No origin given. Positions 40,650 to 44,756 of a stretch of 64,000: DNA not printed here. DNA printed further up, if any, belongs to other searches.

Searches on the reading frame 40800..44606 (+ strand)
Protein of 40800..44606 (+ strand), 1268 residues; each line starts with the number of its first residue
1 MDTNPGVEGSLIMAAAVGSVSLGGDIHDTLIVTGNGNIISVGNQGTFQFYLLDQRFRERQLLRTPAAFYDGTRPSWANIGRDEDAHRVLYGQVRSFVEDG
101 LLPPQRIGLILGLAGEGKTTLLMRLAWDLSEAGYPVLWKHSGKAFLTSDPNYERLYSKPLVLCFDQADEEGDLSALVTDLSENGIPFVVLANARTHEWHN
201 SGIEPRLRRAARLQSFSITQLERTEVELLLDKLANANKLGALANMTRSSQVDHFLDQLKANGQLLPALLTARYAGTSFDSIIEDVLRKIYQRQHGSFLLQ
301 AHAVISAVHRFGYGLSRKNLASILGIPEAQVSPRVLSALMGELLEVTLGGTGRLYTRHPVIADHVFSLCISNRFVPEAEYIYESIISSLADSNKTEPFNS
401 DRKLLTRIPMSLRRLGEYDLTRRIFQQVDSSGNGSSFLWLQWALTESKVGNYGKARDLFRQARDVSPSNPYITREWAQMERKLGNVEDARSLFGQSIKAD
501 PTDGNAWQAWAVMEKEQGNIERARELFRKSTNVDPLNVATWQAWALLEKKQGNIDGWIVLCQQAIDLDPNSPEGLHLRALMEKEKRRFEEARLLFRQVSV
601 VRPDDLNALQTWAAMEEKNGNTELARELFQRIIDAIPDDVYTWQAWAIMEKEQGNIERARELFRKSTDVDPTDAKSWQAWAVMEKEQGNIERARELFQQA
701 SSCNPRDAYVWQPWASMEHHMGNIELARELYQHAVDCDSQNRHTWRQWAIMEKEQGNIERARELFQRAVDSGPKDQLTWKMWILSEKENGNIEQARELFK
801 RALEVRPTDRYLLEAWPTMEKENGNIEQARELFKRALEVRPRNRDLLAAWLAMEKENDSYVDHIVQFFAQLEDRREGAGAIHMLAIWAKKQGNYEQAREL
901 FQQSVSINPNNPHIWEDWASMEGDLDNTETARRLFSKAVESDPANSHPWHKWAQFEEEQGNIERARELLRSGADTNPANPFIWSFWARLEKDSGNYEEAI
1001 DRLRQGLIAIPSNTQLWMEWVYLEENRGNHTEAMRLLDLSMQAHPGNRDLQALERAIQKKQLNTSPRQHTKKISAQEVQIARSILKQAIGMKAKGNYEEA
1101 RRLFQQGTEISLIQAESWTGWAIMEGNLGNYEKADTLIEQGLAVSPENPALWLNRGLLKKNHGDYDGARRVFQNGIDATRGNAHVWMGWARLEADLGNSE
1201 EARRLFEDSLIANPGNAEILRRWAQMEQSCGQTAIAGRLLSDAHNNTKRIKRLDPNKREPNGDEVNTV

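Call 10: search_protein_families(library=pfam, proteins=[window:40800-44606:+], max_evalue=0.01)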
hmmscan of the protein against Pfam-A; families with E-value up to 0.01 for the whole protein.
window:40800-44606:+ (1268 aa): 45 families (the best 25 are shown)
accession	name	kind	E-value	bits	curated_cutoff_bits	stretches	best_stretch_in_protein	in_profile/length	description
PF13428.12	TPR_14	-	3.9e-82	262.5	23.5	11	949-989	4-44/44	Tetratricopeptide repeat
PF07719.23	TPR_2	-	7.9e-73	235.1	27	1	880-911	3-34/34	Tetratricopeptide repeat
PF14559.12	TPR_19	-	1.2e-54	182.9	25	5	1163-1219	5-61/68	Tetratricopeptide repeat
PF23241.1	HAT_PRP39_C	-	1.8e-48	164.6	33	6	729-855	12-138/139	PRP39 C-terminal HAT repeat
PF13432.12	TPR_16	-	3.1e-47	159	32.7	2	1160-1217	8-65/65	Tetratricopeptide repeat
PF00515.34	TPR_1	-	1.5e-42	142.1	27.8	1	889-911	12-34/34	Tetratricopeptide repeat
PF13181.12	TPR_8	-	3.1e-38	127.1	25.7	0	881-911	4-34/34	Tetratricopeptide repeat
PF23231.1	HAT_Syf1_CNRKL1_C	-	1.6e-37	129.7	27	4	580-731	179-339/397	Pre-mRNA-splicing factor Syf1/CRNKL1 C-terminal HAT repeat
PF23240.1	HAT_PRP39_N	-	2.8e-36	125.6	27.7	5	666-805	6-154/168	PRP39 N-terminal HAT repeat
PF23914.1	TPR_CcmH_CycH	-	1.5e-35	122.8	42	6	704-808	46-153/158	Cytochrome c-type biogenesis protein H TPR domain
PF13414.12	TPR_11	-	3.6e-35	119.8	26.8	1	890-915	6-31/42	TPR repeat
PF13431.12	TPR_17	-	1.5e-34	115.8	24.4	0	560-592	1-33/34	Tetratricopeptide repeat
PF13424.12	TPR_12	-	1.7e-33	115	30.1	2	714-770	9-73/77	Tetratricopeptide repeat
PF05843.20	Suf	-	1.5e-27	96.8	24.7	4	878-939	17-78/532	Suppressor of forked protein (Suf)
PF13174.12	TPR_6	-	2.2e-26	91.1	26.3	0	883-910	5-32/33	Tetratricopeptide repeat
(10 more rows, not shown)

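Call 31: search_protein_families(library=padloc, proteins=[window:40800-44606:+], max_evalue=0.001)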
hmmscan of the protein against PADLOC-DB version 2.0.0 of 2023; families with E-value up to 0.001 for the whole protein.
window:40800-44606:+ (1268 aa): 3 families
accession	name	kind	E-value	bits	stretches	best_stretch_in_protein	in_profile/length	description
PDLC01101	PrimPol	-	8.1e-21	72.2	2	687-804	12-127/490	adaptation polymerase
PDLC04782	PDC-M71B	-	0.00027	17.9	0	937-999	131-193/525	-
PDLC04140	mad8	-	0.0005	17.7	0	103-154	25-69/314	mads_8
